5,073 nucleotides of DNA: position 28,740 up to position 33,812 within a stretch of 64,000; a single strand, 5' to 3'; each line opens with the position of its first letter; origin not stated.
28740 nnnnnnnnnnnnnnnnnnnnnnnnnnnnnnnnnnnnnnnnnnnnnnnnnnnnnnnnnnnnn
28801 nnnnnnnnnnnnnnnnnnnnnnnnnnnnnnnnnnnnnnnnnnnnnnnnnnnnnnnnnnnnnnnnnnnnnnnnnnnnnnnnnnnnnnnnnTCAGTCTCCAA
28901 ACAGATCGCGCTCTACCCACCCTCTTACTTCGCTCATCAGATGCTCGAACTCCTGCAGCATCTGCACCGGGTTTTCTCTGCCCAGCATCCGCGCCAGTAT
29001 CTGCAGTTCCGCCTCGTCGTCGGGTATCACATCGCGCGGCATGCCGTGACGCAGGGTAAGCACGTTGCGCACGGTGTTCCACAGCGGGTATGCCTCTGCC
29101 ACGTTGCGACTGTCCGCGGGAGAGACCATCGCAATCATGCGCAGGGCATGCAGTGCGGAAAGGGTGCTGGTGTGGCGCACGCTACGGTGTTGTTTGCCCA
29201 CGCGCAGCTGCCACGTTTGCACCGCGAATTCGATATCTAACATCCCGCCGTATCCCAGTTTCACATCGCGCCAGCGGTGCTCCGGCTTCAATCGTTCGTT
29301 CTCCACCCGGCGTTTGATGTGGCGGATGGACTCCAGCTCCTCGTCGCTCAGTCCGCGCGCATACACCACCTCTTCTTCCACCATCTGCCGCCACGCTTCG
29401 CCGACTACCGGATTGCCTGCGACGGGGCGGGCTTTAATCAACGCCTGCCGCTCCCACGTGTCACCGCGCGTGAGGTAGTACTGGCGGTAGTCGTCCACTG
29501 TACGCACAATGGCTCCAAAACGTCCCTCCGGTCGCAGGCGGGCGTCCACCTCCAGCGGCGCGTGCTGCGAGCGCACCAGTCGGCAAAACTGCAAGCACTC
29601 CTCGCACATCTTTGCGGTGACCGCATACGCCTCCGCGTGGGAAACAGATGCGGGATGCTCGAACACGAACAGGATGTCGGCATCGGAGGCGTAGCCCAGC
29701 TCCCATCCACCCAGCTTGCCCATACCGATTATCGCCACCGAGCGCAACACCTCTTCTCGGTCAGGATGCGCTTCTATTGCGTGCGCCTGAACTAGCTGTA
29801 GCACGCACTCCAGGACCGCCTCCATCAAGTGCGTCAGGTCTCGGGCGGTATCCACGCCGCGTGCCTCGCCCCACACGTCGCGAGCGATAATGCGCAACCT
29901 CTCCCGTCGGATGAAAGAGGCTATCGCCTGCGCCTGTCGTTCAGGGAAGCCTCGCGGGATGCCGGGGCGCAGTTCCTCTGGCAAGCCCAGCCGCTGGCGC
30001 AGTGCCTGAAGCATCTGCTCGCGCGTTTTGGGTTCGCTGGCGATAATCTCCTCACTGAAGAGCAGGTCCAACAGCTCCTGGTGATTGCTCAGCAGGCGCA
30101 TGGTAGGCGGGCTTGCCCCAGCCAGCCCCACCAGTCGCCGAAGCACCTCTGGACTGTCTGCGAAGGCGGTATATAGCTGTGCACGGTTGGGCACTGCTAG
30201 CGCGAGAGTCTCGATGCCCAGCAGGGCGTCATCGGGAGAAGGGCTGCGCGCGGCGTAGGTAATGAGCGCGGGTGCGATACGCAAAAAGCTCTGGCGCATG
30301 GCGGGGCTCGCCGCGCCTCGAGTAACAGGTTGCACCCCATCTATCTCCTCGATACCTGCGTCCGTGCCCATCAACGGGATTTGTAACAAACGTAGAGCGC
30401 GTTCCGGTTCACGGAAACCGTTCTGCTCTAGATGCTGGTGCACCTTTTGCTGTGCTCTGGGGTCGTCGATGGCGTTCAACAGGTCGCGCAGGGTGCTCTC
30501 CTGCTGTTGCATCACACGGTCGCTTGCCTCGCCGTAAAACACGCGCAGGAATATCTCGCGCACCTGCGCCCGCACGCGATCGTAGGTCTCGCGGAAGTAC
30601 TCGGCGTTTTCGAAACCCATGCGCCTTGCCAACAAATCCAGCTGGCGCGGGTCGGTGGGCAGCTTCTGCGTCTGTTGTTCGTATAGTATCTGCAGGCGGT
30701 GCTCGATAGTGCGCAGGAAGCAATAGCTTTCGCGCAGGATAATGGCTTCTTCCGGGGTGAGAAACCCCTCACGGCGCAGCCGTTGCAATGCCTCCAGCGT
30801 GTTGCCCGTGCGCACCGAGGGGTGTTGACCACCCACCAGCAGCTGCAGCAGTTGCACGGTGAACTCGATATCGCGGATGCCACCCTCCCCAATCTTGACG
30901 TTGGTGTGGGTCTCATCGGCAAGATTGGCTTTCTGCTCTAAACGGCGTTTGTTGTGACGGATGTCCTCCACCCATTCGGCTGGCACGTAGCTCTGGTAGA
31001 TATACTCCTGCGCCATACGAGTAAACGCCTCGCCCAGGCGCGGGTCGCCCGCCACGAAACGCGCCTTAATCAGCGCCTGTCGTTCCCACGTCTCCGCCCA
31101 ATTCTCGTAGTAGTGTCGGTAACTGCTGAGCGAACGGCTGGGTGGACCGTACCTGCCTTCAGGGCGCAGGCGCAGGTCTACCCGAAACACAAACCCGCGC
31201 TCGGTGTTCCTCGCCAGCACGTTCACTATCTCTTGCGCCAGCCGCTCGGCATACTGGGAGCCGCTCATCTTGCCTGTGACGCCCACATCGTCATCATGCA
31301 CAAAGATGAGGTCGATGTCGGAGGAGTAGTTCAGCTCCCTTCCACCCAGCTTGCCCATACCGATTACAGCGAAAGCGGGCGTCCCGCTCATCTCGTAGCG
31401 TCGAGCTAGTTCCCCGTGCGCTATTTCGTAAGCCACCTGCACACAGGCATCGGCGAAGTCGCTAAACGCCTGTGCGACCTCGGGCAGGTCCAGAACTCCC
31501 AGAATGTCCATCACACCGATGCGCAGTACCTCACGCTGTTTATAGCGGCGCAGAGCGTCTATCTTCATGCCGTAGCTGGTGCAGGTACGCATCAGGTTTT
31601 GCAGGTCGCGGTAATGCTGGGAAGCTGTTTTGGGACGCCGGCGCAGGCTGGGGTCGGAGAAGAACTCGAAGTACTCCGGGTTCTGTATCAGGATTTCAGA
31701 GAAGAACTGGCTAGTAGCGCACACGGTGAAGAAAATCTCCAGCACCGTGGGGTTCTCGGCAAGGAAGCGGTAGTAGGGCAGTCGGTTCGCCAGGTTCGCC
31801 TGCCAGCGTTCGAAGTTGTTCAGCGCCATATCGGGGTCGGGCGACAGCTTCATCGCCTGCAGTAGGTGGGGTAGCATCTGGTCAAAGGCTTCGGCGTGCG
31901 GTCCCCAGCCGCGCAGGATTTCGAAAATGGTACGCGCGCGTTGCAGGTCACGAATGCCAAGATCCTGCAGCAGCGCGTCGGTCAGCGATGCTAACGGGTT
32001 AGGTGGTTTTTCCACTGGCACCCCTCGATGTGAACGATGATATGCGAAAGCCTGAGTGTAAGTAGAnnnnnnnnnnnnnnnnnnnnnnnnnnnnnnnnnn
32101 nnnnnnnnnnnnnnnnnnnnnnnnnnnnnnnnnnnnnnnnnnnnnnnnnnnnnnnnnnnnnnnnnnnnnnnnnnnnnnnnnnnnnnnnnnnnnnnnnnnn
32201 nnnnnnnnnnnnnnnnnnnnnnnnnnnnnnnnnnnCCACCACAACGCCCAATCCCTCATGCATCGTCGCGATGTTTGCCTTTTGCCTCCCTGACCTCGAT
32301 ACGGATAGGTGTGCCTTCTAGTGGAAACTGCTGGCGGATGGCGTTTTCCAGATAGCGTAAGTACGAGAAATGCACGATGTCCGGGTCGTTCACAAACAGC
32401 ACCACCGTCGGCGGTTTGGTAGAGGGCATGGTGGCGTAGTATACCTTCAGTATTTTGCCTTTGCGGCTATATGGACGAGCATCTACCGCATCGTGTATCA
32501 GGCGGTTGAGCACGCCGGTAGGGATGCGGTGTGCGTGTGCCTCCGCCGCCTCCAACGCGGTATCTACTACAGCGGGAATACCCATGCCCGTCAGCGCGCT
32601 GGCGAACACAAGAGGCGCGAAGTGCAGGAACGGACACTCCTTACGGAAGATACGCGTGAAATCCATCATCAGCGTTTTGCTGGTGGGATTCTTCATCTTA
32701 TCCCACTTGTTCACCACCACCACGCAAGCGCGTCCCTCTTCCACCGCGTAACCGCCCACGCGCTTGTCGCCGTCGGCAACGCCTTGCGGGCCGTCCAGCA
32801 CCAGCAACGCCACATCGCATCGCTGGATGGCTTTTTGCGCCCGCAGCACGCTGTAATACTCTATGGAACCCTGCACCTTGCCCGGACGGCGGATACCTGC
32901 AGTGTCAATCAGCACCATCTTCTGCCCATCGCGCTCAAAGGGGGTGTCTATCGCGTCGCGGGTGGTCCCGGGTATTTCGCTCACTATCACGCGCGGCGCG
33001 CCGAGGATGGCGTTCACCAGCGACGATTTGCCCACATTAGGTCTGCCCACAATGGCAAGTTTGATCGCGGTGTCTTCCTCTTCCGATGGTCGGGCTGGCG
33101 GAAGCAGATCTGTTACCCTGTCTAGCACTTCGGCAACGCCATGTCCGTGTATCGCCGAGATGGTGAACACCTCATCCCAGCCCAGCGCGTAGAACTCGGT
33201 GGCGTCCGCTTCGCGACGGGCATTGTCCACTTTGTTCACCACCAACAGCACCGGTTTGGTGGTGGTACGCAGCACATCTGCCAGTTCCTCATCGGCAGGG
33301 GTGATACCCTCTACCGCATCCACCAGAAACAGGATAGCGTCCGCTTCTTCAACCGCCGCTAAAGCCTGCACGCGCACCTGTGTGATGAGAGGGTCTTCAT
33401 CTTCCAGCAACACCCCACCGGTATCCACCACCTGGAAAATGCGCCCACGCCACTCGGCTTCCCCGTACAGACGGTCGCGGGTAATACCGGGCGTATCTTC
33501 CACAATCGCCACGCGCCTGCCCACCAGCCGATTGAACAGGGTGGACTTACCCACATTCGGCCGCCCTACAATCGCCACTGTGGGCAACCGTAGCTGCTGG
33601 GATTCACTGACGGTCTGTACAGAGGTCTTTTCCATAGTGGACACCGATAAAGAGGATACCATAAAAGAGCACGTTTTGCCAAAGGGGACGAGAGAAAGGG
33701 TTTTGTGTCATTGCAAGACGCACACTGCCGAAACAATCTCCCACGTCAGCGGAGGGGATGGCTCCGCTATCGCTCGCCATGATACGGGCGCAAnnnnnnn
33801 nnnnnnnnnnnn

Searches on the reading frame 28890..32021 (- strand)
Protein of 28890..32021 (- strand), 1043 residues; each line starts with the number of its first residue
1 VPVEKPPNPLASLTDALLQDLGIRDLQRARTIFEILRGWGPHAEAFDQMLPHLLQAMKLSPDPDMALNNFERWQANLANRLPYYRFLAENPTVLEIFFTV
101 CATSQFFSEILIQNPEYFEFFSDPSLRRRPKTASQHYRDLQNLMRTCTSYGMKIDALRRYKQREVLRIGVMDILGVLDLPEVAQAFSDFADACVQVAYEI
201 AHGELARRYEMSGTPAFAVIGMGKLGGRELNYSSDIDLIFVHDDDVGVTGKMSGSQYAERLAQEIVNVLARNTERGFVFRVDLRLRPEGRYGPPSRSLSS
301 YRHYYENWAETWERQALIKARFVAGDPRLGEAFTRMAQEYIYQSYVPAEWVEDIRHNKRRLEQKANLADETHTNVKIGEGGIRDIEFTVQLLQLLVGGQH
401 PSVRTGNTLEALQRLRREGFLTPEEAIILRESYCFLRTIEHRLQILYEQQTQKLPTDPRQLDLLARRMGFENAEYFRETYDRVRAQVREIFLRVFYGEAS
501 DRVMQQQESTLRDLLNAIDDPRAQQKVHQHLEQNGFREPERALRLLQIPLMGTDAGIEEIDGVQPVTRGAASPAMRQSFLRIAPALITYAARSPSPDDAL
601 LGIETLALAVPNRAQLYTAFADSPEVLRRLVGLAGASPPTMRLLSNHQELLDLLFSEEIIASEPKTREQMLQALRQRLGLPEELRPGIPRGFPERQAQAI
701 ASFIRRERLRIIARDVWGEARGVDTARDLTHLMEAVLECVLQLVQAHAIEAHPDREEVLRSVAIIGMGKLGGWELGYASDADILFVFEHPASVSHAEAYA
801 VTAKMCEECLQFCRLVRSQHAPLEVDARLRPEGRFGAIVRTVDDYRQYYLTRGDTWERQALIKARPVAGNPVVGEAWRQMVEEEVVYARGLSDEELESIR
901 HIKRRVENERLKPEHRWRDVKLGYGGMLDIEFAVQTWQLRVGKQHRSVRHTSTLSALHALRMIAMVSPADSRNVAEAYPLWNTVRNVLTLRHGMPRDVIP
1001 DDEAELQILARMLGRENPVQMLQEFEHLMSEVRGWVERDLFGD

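Call 46: search_protein_families(library=pfam, proteins=[window:28890-32021:-], max_evalue=0.00001)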
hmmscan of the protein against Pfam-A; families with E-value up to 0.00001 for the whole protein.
window:28890-32021:- (1043 aa): 2 families
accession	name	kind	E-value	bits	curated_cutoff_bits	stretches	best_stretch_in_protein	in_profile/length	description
PF03710.21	GlnE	-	1.7e-117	391.7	24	2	97-335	4-251/252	Glutamate-ammonia ligase adenylyltransferase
PF08335.16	GlnD_UR_UTase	-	3.2e-42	144.3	21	2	354-494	7-140/141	GlnD PII-uridylyltransferase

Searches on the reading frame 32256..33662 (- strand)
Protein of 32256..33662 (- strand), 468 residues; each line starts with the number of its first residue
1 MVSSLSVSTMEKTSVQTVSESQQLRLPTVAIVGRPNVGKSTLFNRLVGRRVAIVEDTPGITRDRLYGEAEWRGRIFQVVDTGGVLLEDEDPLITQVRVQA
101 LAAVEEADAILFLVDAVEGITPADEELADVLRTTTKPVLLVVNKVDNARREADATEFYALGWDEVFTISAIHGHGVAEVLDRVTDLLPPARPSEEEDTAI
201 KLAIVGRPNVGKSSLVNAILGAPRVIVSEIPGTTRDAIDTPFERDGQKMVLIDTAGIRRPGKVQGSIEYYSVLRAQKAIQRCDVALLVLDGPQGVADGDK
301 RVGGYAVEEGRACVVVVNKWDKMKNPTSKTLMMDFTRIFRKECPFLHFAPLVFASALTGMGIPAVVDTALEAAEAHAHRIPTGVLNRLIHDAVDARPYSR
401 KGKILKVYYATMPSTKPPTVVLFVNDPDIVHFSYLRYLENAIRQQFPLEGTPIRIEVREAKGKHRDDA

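Call 46: search_protein_families(library=pfam, proteins=[window:32256-33662:-], max_evalue=0.00001)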
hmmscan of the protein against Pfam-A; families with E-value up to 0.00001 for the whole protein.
window:32256-33662:- (468 aa): 10 families
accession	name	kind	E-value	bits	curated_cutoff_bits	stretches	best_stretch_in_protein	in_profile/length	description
PF01926.29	MMR_HSR1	-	1.5e-61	206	21.9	2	28-144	1-113/113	50S ribosome-binding GTPase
PF14714.11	KH_dom-like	-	1.1e-30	106.1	27.3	1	379-458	1-81/81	KH-domain-like of EngA bacterial GTPase enzymes, C-terminal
PF00009.33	GTP_EFTU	-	3.9e-25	89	26.5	2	232-372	54-185/188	Elongation factor Tu GTP binding domain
PF02421.24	FeoB_N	-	4.6e-24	85.2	27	2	28-182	2-155/156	Ferrous iron transport protein B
PF00350.29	Dynamin_N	-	7.2e-14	52.6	27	0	202-235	1-34/168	Dynamin family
PF04548.22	AIG1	-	2.9e-12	46.8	27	1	28-132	2-108/212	AIG1 family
PF03193.22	RsgA_GTPase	-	2e-09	38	30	0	201-259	108-170/174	RsgA GTPase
PF10662.15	PduV-EutP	-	6.6e-06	26.4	21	0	32-183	7-141/143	Ethanolamine utilisation - propanediol utilisation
PF03308.22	MeaB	-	6.9e-06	25.7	23.1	0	313-374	174-236/273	Methylmalonyl Co-A mutase-associated GTPase MeaB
PF02492.25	cobW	-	7.3e-06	26.1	20.7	0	78-155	88-163/180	CobW/HypB/UreG, nucleotide-binding domain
